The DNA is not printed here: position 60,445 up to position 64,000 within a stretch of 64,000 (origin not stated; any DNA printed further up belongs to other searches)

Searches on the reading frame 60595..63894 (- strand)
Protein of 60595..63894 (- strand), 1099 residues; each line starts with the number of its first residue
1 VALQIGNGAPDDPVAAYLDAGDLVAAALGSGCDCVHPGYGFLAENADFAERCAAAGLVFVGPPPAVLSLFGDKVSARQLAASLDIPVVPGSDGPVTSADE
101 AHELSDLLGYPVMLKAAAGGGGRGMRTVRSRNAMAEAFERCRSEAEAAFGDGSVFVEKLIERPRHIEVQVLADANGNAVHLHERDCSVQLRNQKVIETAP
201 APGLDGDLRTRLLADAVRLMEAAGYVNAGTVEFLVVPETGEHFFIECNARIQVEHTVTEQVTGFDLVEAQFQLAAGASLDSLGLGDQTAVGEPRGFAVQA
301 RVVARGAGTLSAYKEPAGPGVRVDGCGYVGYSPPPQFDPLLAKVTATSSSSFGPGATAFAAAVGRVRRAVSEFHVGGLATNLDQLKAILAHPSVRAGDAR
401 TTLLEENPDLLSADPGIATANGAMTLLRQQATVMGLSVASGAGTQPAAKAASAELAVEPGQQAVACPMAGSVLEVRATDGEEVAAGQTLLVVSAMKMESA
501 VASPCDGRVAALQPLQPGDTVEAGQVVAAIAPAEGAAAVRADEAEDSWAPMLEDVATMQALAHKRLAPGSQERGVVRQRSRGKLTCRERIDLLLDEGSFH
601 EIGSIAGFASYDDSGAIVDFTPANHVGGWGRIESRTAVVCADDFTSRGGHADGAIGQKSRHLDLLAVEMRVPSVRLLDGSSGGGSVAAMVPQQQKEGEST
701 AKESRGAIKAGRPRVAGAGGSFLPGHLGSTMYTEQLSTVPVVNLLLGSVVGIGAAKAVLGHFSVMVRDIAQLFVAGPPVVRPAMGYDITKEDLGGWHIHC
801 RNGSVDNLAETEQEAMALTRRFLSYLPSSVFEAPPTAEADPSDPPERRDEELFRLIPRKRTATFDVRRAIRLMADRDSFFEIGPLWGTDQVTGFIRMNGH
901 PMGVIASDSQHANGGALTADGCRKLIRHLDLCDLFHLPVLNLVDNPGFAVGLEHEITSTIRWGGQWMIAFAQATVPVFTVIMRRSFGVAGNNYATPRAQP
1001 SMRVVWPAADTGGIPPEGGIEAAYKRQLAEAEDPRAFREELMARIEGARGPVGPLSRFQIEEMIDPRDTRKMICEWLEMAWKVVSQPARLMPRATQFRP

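Call 64: search_protein_families(library=pfam, proteins=[window:60595-63894:-], max_evalue=0.0001)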
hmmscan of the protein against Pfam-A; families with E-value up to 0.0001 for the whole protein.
window:60595-63894:- (1099 aa): 9 families
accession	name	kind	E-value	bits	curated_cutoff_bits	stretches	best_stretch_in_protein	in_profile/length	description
PF01039.27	Carboxyl_trans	-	8.4e-84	282.4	22.3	1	578-1084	2-482/493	Carboxyl transferase domain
PF02786.22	CPSase_L_D2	-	1.5e-74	250.6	19.8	1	72-281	1-210/211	Carbamoyl-phosphate synthase L chain, ATP binding domain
PF00289.28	Biotin_carb_N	-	5.5e-18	65.9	25.5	1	11-67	54-110/110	Biotin carboxylase, N-terminal domain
PF02785.25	Biotin_carb_C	-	1.1e-17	64.5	32.4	1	306-406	16-108/108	Biotin carboxylase C-terminal domain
PF00364.28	Biotin_lipoyl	-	5.1e-13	49.1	22.1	1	464-530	3-73/73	Biotin-requiring enzyme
PF07478.18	Dala_Dala_lig_C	-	6.1e-08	32.8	24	1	100-248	27-173/204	D-ala D-ala ligase C-terminus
PF02222.28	ATP-grasp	-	6.1e-07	29.7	27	1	95-237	16-151/179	ATP-grasp domain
PF13437.12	HlyD_3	-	8.7e-06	26.9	22.2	0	501-552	2-51/106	HlyD family secretion protein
PF03255.19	ACCA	-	3.8e-05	23.5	23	1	899-982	110-193/310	Acetyl co-enzyme A carboxylase carboxyltransferase-like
